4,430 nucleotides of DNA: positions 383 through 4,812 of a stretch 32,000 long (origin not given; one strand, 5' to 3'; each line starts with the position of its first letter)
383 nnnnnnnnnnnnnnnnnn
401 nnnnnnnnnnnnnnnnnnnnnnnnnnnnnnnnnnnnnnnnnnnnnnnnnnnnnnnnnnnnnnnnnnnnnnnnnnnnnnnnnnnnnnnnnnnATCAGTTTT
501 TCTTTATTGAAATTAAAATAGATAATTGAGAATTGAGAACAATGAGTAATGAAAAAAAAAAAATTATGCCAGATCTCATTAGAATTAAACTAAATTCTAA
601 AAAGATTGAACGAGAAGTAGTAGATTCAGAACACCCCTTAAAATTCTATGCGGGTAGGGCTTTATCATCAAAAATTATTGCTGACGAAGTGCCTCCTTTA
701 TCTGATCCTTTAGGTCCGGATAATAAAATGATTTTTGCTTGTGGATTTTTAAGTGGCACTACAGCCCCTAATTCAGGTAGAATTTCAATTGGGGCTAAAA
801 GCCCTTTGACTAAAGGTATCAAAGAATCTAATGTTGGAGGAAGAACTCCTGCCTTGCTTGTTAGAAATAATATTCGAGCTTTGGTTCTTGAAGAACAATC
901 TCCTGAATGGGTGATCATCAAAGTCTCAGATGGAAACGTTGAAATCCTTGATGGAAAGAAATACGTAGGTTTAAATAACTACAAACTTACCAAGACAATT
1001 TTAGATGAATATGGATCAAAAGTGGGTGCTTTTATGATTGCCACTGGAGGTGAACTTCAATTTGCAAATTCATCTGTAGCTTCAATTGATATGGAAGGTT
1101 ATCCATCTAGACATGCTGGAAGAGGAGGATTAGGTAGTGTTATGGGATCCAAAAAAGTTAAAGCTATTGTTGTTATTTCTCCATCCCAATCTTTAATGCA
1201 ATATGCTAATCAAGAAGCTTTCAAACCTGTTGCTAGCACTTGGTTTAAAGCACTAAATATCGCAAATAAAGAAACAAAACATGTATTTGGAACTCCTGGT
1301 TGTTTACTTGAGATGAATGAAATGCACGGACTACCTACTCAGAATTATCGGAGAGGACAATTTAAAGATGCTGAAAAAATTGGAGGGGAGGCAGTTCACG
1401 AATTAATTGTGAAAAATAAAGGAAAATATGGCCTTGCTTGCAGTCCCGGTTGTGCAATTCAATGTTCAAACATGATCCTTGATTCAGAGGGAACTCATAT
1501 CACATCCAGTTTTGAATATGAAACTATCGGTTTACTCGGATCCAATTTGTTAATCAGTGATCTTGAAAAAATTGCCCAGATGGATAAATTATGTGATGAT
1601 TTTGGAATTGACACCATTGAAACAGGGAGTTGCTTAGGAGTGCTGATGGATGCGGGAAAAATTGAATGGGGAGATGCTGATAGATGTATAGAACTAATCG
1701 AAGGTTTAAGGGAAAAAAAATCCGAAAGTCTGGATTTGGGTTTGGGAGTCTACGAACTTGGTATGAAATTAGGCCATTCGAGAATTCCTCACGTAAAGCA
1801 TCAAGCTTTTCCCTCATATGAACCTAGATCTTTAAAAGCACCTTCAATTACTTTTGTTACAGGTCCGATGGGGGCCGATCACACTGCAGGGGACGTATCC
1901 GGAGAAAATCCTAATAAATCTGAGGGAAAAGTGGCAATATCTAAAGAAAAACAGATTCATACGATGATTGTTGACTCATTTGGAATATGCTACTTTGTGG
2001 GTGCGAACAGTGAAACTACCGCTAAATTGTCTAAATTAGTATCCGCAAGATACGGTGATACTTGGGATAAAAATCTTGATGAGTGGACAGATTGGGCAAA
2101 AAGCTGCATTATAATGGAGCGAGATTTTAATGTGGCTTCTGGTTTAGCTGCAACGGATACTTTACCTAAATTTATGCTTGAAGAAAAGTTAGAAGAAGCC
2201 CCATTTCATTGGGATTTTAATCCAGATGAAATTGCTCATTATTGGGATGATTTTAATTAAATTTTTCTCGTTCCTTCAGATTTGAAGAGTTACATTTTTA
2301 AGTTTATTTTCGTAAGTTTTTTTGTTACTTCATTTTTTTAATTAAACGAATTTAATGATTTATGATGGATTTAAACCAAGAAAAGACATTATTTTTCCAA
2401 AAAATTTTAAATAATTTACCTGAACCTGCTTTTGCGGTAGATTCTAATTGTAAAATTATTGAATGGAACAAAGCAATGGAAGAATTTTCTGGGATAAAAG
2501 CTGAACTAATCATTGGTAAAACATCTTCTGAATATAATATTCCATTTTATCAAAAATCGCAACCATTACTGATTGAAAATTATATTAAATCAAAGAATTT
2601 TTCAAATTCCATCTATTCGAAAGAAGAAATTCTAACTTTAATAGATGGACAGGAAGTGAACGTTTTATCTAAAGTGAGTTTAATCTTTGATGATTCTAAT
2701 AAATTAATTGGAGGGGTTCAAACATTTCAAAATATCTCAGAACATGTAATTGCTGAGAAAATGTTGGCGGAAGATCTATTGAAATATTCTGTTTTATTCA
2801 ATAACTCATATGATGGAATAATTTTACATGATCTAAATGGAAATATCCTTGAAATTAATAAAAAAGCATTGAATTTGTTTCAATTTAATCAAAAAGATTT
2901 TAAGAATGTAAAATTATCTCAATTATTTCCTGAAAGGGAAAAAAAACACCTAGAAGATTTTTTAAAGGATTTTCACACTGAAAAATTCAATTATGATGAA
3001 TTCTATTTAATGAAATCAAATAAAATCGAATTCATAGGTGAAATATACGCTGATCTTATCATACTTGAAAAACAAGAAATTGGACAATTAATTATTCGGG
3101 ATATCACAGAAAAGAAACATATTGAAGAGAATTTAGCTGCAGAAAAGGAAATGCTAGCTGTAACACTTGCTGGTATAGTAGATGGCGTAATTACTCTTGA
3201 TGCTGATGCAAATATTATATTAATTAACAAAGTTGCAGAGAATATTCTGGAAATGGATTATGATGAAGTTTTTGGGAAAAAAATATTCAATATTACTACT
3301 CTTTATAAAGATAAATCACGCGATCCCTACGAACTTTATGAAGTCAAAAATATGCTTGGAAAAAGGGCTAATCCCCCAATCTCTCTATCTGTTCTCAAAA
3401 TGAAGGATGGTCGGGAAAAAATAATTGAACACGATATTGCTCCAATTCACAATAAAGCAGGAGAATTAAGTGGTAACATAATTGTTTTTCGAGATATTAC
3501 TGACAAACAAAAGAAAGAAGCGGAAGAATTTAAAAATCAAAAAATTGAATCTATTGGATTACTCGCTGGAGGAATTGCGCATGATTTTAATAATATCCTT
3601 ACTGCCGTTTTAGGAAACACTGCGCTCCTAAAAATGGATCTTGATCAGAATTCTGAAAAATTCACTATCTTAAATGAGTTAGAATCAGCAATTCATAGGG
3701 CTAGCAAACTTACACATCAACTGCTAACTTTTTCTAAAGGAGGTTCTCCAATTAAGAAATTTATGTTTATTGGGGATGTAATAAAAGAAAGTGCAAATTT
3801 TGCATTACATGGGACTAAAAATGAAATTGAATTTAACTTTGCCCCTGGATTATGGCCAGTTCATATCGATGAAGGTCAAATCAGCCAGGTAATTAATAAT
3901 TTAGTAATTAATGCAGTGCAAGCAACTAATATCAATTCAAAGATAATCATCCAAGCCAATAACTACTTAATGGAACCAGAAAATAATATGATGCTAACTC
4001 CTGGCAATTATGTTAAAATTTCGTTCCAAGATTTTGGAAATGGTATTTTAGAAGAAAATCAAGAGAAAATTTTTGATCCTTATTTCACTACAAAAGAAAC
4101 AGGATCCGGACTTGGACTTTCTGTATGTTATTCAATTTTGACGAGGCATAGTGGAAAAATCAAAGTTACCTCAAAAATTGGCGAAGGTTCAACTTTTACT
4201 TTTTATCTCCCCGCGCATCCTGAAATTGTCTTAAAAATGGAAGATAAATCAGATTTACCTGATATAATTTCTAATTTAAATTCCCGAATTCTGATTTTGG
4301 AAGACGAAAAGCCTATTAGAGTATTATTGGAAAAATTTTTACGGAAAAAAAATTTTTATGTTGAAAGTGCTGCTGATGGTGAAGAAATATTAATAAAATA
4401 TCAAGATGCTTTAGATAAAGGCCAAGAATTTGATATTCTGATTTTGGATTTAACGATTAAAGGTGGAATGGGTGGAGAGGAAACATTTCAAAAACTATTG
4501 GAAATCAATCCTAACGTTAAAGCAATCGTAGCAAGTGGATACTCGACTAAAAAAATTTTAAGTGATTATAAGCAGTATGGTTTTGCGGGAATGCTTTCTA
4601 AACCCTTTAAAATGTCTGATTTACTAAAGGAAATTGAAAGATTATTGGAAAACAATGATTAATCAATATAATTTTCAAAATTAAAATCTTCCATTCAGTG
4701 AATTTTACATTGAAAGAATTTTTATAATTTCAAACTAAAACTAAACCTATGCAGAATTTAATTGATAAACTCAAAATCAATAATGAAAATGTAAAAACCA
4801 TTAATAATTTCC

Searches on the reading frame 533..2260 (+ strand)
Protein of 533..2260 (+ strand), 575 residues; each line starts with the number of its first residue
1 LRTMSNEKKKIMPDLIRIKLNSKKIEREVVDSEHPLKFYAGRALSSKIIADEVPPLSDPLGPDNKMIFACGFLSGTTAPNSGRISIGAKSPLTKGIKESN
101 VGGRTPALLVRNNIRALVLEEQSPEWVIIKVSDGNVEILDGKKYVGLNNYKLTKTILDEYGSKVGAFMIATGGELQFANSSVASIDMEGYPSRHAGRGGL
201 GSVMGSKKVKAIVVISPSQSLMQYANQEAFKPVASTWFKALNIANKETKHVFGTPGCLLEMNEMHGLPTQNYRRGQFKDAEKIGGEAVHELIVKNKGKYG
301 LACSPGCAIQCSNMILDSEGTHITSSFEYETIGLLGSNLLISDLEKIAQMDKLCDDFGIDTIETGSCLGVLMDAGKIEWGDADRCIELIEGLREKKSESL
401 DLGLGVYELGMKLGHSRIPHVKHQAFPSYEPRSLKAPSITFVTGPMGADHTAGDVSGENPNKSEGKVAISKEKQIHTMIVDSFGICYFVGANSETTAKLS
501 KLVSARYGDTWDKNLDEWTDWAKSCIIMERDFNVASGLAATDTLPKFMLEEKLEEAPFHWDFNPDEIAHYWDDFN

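Call 45: search_protein_families(library=pfam, proteins=[window:533-2260:+], max_evalue=0.001)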
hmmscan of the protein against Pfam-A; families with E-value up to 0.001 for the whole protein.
window:533-2260:+ (575 aa): 2 families
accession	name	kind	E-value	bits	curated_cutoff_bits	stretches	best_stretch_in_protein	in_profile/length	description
PF01314.23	AFOR_C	-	1.9e-58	198.9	27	1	248-557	19-348/385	Aldehyde ferredoxin oxidoreductase, domains 2 & 3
PF02730.20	AFOR_N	-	2.1e-54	184.7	29.8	1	15-214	3-196/199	Aldehyde ferredoxin oxidoreductase, N-terminal domain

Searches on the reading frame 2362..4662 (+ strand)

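Call 45: search_protein_families(library=pfam, proteins=[window:2362-4662:+], max_evalue=0.001)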
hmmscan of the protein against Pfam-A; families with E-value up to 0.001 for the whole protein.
window:2362-4662:+ (766 aa): 10 families
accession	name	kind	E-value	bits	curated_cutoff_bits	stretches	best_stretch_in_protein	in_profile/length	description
PF00989.32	PAS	-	2e-29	102.3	22.6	3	11-119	2-107/113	PAS fold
PF13426.13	PAS_9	-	2e-28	99.1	27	3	151-250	2-103/103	PAS domain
PF02518.31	HATPase_c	-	1.5e-20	74.1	26.4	1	503-618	2-109/111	Histidine kinase-, DNA gyrase B-, and HSP90-like ATPase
PF08448.16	PAS_4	-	1.1e-19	71.2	23.1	2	272-382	4-108/110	PAS fold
PF13188.13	PAS_8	-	1.3e-17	63.4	21.8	2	141-192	2-54/65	PAS domain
PF00072.30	Response_reg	-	1.5e-16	61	30.2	1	643-758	1-110/111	Response regulator receiver domain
PF00512.31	HisKA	-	2.3e-09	37.6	26.9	1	400-461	4-64/66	His Kinase A (phospho-acceptor) domain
PF24820.1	Diguanyl_cycl_sensor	-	2.6e-07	31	28.1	0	16-109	2-97/109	Diguanylate cyclase-like sensor domain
PF12860.13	PAS_7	-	2.2e-05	25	27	0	272-386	4-114/115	PAS fold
PF13596.12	PAS_10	-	0.00064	20.8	22.1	0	277-380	13-106/106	PAS domain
